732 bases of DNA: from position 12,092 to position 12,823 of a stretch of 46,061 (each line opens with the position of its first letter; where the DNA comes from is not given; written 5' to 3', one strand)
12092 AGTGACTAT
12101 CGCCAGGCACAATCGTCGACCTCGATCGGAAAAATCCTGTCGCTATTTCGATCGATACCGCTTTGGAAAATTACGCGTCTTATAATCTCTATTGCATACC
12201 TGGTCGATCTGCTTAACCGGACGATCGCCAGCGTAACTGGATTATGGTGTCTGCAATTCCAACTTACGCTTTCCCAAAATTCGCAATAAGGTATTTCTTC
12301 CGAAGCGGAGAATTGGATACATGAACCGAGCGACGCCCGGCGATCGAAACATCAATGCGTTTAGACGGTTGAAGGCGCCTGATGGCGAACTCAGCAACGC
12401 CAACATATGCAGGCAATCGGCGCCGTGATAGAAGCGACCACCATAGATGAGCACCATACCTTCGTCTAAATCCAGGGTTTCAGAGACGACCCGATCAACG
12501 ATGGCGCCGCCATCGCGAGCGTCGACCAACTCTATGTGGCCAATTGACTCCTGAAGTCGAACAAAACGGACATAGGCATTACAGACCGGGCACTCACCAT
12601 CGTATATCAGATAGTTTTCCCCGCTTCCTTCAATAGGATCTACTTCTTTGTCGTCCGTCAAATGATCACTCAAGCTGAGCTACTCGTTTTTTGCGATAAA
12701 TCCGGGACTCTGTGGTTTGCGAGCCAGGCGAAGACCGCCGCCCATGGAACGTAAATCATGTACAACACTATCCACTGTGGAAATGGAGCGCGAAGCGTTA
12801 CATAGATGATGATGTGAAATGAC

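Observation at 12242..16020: Five-gene translationally coupled operon: GT2, pseudo-GT2, small anchored protein, HTTM, DCC (candidate undescribed system)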

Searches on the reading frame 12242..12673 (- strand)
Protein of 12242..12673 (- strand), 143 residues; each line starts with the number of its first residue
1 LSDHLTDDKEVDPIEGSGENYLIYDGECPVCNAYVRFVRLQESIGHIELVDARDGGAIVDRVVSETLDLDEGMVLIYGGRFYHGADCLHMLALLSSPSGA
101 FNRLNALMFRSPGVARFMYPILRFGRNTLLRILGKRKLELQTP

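Call 4: search_protein_families(library=pfam, proteins=[window:12242-12673:-], max_evalue=0.1)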
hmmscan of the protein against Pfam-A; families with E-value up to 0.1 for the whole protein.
window:12242-12673:- (143 aa): 1 family
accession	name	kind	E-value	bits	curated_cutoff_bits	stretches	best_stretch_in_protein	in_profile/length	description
PF04134.17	DCC1-like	-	7.6e-12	46.9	27.8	1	22-130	1-111/113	DCC1-like thiol-disulfide oxidoreductase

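Call 5: search_protein_families(library=ncbifam, proteins=[window:12242-12673:-], max_evalue=0.1)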
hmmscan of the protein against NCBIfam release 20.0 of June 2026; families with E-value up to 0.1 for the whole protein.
window:12242-12673:- (143 aa): 0 families
